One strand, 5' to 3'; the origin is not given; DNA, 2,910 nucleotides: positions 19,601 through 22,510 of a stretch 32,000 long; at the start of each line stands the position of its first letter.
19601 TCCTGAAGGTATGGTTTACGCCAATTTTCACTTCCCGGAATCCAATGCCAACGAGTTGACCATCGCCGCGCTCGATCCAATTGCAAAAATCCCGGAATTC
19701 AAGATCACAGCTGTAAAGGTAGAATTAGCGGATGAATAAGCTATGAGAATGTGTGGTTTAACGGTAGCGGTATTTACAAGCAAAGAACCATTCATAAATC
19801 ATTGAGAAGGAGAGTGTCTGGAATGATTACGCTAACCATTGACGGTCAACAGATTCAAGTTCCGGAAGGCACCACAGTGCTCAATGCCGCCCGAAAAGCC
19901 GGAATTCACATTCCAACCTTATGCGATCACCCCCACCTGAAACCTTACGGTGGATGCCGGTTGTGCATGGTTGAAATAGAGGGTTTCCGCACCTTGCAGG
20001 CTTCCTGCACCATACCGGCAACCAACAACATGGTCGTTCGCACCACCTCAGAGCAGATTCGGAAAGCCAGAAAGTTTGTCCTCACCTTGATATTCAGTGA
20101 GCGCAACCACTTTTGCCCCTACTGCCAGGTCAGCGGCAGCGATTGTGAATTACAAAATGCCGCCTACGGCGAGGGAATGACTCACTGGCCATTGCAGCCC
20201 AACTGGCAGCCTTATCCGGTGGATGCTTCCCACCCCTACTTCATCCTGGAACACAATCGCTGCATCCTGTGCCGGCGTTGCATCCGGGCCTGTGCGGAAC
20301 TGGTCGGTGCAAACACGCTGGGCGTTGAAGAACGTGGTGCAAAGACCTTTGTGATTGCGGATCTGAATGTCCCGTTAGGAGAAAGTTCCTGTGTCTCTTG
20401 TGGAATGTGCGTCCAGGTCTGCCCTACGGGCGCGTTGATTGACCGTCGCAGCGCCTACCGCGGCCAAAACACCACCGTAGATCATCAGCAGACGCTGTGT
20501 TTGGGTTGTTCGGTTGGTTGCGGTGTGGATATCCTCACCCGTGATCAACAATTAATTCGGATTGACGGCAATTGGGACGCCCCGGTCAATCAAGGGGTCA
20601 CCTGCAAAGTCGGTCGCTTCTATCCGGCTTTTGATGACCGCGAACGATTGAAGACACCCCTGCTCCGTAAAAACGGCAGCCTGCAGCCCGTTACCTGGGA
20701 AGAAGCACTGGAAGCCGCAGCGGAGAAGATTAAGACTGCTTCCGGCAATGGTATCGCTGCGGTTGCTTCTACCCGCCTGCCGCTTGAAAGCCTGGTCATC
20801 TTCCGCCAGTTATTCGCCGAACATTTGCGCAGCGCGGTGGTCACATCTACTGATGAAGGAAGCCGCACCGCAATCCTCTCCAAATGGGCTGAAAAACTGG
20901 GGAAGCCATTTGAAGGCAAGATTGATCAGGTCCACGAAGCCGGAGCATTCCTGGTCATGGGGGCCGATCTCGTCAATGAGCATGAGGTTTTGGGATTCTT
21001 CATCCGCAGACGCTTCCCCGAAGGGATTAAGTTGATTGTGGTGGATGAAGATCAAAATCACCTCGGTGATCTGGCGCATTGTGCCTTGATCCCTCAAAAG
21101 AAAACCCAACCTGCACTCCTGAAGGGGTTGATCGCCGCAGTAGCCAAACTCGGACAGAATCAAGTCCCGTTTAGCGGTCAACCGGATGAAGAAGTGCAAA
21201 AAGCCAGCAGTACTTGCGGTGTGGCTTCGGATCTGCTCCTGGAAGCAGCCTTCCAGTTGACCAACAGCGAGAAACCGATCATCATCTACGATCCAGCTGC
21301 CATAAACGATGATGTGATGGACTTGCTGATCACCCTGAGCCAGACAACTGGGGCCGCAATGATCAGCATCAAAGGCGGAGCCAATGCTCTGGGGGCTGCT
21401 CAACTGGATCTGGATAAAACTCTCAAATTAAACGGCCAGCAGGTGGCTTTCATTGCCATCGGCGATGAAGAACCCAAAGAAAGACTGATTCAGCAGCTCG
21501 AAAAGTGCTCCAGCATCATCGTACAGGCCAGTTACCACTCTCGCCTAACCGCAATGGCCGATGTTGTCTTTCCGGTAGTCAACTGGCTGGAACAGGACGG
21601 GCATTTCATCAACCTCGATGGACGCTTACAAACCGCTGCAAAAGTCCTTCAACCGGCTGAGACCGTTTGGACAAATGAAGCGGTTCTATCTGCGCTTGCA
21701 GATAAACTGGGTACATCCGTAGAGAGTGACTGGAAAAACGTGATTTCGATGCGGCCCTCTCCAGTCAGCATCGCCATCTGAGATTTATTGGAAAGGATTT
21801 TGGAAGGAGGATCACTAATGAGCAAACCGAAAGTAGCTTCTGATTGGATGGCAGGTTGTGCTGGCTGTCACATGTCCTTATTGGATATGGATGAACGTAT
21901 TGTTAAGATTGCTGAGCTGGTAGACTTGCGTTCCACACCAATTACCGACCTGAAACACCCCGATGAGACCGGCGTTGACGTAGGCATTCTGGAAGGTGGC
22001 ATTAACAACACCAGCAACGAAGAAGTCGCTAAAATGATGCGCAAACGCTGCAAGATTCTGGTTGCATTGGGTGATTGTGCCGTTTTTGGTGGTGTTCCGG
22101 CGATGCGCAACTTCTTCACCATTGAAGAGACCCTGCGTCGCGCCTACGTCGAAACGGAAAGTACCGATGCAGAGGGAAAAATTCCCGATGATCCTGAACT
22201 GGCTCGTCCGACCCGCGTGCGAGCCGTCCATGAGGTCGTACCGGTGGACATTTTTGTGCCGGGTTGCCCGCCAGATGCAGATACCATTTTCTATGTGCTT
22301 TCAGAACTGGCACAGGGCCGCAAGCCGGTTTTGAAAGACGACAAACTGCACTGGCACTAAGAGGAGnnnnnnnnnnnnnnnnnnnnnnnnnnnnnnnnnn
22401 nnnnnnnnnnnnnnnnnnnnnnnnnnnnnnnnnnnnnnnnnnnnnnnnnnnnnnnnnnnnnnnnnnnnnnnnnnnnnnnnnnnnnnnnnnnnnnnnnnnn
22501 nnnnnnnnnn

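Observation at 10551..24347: Formate dehydrogenase plus formate channel nested inside a [NiFe] hydrogenase operon with two non-equivalent NuoEF modules: a candidate soluble formate/H2/NAD(H)(/ferredoxin) machine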

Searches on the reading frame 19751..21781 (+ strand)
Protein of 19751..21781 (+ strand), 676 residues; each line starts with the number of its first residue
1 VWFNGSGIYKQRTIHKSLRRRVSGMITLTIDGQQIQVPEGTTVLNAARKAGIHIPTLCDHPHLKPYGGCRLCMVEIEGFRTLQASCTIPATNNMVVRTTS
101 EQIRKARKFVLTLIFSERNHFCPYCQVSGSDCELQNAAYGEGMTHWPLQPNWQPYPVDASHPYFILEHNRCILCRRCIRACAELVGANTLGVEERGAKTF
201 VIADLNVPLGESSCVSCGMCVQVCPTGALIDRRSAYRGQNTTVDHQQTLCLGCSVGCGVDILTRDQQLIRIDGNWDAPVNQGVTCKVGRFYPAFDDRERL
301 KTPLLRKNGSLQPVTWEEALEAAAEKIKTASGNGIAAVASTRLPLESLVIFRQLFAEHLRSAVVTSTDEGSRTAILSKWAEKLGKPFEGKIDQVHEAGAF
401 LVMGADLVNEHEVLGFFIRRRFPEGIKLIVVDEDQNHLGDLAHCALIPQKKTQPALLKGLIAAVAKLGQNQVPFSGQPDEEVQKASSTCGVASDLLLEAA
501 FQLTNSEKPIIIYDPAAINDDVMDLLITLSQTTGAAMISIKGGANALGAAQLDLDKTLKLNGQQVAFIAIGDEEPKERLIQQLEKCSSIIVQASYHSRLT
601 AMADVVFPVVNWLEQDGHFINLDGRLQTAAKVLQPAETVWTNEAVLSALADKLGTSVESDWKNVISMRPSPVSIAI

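Call 3: search_protein_families(library=pfam, proteins=[window:19751-21781:+])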
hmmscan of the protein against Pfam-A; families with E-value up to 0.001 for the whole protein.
window:19751-21781:+ (676 aa): 14 families
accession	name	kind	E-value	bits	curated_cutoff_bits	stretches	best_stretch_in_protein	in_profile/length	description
PF00384.28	Molybdopterin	-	5.2e-32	111.7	24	1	299-649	1-350/353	Molybdopterin oxidoreductase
PF13510.11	Fer2_4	-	2.6e-23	82.3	22.8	1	25-100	3-81/82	2Fe-2S iron-sulfur cluster binding domain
PF04879.21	Molybdop_Fe4S4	-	3e-11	43.6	22.7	1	247-291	5-49/55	Molybdopterin oxidoreductase Fe4S4 domain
PF22117.2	Fer4_Nqo3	-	1.2e-09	38.6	27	1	166-229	6-66/67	NADH-quinone oxidoreductase subunit 3, ferredoxin-like domain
PF10588.14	NADH-G_4Fe-4S_3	-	1.7e-09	37.4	27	1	107-145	1-38/40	NADH-ubiquinone oxidoreductase-G iron-sulfur binding region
PF12838.12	Fer4_7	-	4.8e-09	37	27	1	170-228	1-52/52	4Fe-4S dicluster domain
PF00111.32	Fer2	-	9.1e-09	35.6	21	1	29-77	2-48/77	2Fe-2S iron-sulfur cluster binding domain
PF13187.11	Fer4_9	-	1.6e-06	28.5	27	1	170-228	1-51/52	4Fe-4S dicluster domain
PF00037.32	Fer4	-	1.6e-06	28.1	21.1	1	211-229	5-23/24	4Fe-4S binding domain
PF12837.12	Fer4_6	-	1.8e-06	28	25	1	212-229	7-24/24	4Fe-4S binding domain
PF13237.11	Fer4_10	-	2.2e-06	27.9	25.5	1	166-225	4-53/53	4Fe-4S dicluster domain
PF14697.11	Fer4_21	-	2.4e-05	24.8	35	1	167-227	4-54/59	4Fe-4S dicluster domain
PF13183.11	Fer4_8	-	5.4e-05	24.1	27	1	168-227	2-67/68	4Fe-4S dicluster domain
PF13484.11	Fer4_16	-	0.00023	22.3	30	0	214-235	2-23/66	4Fe-4S double cluster binding domain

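Call 6: search_solved_structures(query=window:19751-21781:+)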
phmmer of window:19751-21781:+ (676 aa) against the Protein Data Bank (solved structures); distinct sequences matched with E-value up to 0.001: 103 (the best 60 are shown).
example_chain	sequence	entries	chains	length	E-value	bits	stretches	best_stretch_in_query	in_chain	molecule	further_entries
7t2r_A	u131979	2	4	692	2.3e-92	313.9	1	26-658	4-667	NiFe hydrogenase subunit A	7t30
9wxb_B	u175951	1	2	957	4.3e-68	233.6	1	23-449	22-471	Formate dehydrogenase alpha subunit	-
9bov_A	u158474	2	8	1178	2.4e-67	231.2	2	160-655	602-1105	Molybdopterin oxidoreductase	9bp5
6tg9_A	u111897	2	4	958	2.2e-63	218.1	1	20-443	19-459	Formate dehydrogenase subunit alpha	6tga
9gzq_A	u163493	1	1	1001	8.4e-60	206.3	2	22-236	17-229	Probable oxidoreductase YjgC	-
8rqz_C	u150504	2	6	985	2e-59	205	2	23-235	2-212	Probable oxidoreductase YjgC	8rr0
8e9g_G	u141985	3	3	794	4e-58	200.7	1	25-347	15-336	NADH-quinone oxidoreductase subunit G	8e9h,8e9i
8oh5_C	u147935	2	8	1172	7e-56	193.3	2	160-648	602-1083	Formate dehydrogenase-O, major subunit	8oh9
2fug_3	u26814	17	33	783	4.8e-55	190.6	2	75-654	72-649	NADH-quinone oxidoreductase chain 3 | NADH-QUINONE OXIDOREDUCTASE SUBUNIT 3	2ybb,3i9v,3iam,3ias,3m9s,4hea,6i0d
7e5z_A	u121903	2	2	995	4.6e-53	184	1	26-469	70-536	Formate dehydrogenase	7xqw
7vw6_A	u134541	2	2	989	4.7e-53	184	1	26-469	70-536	Formate dehydrogenase | Tungsten-containing formate dehydrogenase alpha subunit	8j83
9iho_G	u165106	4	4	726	1.6e-52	182.2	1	19-422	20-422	NUAM (75 kDa) subunit of mitochondrial NADH:ubiquinone oxidoreductase (Complex I)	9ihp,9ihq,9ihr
7arc_G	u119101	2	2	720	2.1e-48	168.6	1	28-434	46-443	75 kDa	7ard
7vxu_M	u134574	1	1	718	1.4e-47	165.9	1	21-356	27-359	NADH-ubiquinone oxidoreductase 75 kDa subunit, mitochondrial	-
5gpn_Y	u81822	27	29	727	1.5e-47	165.8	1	21-356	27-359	NADH-ubiquinone oxidoreductase 75 kDa subunit | NADH-ubiquinone oxidoreductase 75 kDa subunit, mitochondrial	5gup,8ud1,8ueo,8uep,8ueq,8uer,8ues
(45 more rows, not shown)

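Call 11: search_protein_families(library=ncbifam, proteins=[window:19751-21781:+])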
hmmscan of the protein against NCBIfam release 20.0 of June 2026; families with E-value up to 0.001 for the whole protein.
window:19751-21781:+ (676 aa): 34 families (the best 25 are shown)
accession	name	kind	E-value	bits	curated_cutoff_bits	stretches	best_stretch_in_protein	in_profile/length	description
TIGR01973.1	NuoG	equivalog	7.4e-97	325.6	470.05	1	28-649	1-606/606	NADH-quinone oxidoreductase subunit NuoG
NF005895.0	PRK07860.1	equivalog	4.1e-76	256.6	802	2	19-351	11-343/811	NADH-quinone oxidoreductase subunit G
NF005745.0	PRK07569.1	equivalog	8.3e-73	244.7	333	1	25-235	3-213/238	bidirectional hydrogenase complex protein HoxU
NF040763.1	FeFe_hydrog_A6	exception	5.3e-61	206.7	765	1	26-244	1-220/571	NADH-dependent [FeFe] hydrogenase, group A6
NF006305.0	PRK08493.1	equivalog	1.2e-40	139.4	591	1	25-266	1-258/819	NADH-quinone oxidoreductase subunit G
TIGR01591.1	Fdh-alpha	equivalog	4e-39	134.3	666.25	2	248-462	1-221/672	formate dehydrogenase subunit alpha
NF040762.1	Hydr_FeFe_Clost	exception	1.9e-36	125.9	900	1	27-246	2-221/572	ferredoxin hydrogenase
NF041323.1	Nitr_red_NasA_Halo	equivalog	4.5e-22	78.4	1000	2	252-467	2-224/673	assimilatory nitrate reductase NasA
NF010055.0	PRK13532.1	equivalog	3.8e-19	68.4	904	1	236-457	33-269/830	nitrate reductase catalytic subunit NapA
NF009454.0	PRK12814.1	equivalog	4.7e-19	68.2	916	1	26-122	4-100/657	putative NADPH-dependent glutamate synthase small subunit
TIGR01706.1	NAPA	equivalog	2.2e-17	62.6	930.55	1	239-457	36-269/830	periplasmic nitrate reductase subunit alpha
NF047855.1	AssmNtatRedNasC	equivalog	5.3e-16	58.1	1100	2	240-464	15-248/708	assimilatory nitrate reductase catalytic subunit NasC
TIGR02512.1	FeFe_hydrog_A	subfamily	2.4e-13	49.7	405.95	1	167-240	5-78/375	[FeFe] hydrogenase, group A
NF012032.0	PRK15488.1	equivalog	1.5e-11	43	694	1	213-329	15-132/759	thiosulfate reductase PhsA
TIGR03129.1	one_C_dehyd_B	equivalog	8.6e-11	41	327.8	1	283-338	28-84/421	formylmethanofuran dehydrogenase subunit B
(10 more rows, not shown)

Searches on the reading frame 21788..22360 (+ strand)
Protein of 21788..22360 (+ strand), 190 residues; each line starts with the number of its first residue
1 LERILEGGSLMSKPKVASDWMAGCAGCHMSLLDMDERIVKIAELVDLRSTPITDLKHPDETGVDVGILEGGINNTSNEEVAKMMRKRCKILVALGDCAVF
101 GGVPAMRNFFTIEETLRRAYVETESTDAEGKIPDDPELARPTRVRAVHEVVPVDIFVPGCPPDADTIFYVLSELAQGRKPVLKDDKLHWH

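Call 3: search_protein_families(library=pfam, proteins=[window:21788-22360:+])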
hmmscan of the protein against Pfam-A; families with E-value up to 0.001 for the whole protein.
window:21788-22360:+ (190 aa): 1 family
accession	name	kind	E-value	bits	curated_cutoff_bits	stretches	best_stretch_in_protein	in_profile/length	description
PF01058.29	Oxidored_q6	-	7.1e-31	107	27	1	24-174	1-128/128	NADH ubiquinone oxidoreductase, 20 Kd subunit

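Call 42: search_protein_families(library=ncbifam, proteins=[window:21788-22360:+])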
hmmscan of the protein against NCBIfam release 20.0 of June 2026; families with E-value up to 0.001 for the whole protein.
window:21788-22360:+ (190 aa): 16 families
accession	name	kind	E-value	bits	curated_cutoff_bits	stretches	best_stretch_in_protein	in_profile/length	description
NF045875.1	F420_non_VhuG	exception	3.6e-37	128.2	450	1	13-183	4-172/286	F420-non-reducing hydrogenase subunit VhuG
NF040831.1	sulfhyd_ShyD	equivalog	1.6e-19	70.5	460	1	21-184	8-157/240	NAD(P)-dependent hydrogenase/sulfhydrogenase 2 subunit delta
NF040836.1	sulfhyd_HydD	equivalog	2.7e-16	59.5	500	1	16-180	8-159/261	NADPH-dependent hydrogenase/sulfhydrogenase 1 subunit delta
TIGR03294.1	FrhG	equivalog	3.7e-14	53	245.5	1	14-104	2-94/228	coenzyme F420 hydrogenase subunit gamma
TIGR01957.1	nuoB_fam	subfamily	1.2e-09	38.2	142.7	1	143-175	107-139/145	NADH-quinone oxidoreductase subunit B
NF005012.1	PRK06411.1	subfamily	2.8e-09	36.7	116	1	143-176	123-156/166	NADH-quinone oxidoreductase subunit NuoB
NF011391.0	PRK14816.1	equivalog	4.3e-07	29.7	283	1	144-176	143-175/196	NADH-quinone oxidoreductase subunit B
NF045520.1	H2_NiFeSe_small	exception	7.8e-07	28.7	470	0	74-124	130-180/314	NiFeSe hydrogenase small subunit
NF011395.0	PRK14820.1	equivalog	4.2e-05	23.4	263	1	145-171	124-150/180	NADH-quinone oxidoreductase subunit B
NF011390.0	PRK14815.1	equivalog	6.9e-05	22.2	281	0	144-174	123-153/183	NADH dehydrogenase subunit B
NF011394.0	PRK14819.1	equivalog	8.5e-05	22.2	312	1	144-174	122-152/264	NADH-quinone oxidoreductase subunit B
NF011389.0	PRK14814.1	equivalog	0.00017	21.4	285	1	145-175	124-154/186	NADH dehydrogenase subunit B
NF011392.0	PRK14817.1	equivalog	0.00026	20.7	271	0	144-168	126-150/182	NADH-quinone oxidoreductase subunit B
TIGR00391.1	hydA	subfamily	0.00027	20.2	179.5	0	140-182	171-216/365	hydrogenase small subunit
NF011393.0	PRK14818.1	equivalog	0.00031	20.3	255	1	145-168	122-145/173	NADH dehydrogenase subunit B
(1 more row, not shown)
